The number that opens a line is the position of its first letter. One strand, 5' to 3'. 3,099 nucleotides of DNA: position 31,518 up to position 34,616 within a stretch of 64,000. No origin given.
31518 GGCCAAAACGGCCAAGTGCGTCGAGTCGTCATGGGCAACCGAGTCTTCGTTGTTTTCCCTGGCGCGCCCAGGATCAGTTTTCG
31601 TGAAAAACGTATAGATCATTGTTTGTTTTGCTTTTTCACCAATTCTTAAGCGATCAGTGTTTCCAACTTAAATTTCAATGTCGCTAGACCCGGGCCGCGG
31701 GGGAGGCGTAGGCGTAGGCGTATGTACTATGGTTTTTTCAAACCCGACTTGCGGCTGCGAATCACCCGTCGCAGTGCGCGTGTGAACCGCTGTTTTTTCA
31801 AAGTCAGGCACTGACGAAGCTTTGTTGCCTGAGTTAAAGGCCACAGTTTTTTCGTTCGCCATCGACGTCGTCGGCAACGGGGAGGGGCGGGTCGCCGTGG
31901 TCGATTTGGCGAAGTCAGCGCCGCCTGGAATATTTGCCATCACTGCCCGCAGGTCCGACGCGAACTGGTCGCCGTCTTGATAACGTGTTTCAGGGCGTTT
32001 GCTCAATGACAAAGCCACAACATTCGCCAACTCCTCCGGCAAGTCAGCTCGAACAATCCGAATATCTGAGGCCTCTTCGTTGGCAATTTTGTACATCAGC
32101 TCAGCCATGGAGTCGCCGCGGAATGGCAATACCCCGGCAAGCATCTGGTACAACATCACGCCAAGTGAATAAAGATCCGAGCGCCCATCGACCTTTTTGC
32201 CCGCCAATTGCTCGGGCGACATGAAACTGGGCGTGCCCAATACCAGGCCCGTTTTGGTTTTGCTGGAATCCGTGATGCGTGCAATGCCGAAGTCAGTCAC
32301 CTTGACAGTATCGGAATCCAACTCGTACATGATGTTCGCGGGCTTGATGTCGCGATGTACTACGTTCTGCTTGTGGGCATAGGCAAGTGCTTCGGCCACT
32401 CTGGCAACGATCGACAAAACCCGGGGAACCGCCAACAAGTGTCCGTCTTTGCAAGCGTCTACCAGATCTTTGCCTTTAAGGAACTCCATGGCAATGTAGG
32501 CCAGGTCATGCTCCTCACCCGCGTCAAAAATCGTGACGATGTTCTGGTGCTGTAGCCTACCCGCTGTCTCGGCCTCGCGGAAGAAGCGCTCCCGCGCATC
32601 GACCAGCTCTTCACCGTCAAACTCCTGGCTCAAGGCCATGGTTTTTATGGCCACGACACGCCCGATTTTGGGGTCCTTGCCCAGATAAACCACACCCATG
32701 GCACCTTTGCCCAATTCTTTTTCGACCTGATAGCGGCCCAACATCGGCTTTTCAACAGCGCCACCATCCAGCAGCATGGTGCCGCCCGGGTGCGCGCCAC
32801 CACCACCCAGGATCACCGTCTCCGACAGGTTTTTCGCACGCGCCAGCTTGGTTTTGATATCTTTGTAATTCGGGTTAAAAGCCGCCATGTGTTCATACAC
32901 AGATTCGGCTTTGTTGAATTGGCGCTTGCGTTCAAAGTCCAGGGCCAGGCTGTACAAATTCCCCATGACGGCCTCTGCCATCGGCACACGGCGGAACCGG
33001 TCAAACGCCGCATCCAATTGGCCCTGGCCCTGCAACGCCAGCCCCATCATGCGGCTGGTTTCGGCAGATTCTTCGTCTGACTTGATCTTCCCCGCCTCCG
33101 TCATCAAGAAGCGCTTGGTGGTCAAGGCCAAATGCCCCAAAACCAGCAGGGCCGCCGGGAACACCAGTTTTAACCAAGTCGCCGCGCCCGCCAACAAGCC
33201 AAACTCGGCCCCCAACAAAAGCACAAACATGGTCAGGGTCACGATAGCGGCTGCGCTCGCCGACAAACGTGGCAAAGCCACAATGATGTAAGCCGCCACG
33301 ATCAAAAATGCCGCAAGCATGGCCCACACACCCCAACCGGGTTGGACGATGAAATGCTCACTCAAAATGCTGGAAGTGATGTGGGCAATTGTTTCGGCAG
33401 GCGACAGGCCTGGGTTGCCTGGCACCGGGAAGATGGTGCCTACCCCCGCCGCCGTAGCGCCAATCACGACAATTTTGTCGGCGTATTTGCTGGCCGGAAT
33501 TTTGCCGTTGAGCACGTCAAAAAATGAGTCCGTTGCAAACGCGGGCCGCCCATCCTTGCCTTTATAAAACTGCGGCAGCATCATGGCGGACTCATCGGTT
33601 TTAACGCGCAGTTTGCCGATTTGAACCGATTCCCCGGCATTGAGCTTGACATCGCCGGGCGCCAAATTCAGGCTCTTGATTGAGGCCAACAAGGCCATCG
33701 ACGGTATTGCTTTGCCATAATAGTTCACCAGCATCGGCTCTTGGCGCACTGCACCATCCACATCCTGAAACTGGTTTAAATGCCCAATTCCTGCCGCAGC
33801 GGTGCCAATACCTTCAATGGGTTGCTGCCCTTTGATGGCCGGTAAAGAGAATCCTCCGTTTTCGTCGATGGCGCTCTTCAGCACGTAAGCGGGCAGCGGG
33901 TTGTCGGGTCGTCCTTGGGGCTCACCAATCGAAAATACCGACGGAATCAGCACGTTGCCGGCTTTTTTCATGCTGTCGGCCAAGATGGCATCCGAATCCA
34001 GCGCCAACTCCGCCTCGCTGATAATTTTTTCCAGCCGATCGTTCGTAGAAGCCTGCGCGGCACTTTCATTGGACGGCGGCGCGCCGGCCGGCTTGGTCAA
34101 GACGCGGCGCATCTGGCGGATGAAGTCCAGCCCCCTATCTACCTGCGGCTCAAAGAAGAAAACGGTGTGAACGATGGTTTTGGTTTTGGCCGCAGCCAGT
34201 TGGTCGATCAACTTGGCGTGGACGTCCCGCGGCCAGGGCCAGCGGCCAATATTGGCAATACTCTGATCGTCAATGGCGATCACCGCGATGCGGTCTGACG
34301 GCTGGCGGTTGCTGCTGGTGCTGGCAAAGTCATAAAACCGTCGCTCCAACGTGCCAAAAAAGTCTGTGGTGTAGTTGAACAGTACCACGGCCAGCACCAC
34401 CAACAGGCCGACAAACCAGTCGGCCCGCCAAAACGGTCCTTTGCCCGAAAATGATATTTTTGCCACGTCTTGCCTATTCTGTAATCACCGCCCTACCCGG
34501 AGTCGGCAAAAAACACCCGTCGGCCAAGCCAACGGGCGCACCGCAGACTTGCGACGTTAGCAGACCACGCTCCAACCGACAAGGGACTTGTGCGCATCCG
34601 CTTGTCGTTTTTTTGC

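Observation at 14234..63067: Family of about 42-bp AT-rich repeats (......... ... WWWGCTA ... short palindrome), seven copies, confined to 3' ends of genes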

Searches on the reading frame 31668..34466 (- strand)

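Call 91: search_protein_families(library=pfam, proteins=[window:31668-34466:-], max_evalue=0.00001)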
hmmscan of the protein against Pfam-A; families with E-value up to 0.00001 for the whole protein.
window:31668-34466:- (932 aa): 3 families
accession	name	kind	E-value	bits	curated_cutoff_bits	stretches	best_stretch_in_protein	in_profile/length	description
PF00069.31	Pkinase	-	3.5e-54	184.4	31.7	1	579-829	1-252/263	Protein kinase domain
PF05226.16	CHASE2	-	1.3e-50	172.8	26.3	1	24-391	3-255/257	CHASE2 domain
PF07714.23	PK_Tyr_Ser-Thr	-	1.3e-34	120.2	23.1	1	580-828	2-248/258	Protein tyrosine and serine/threonine kinase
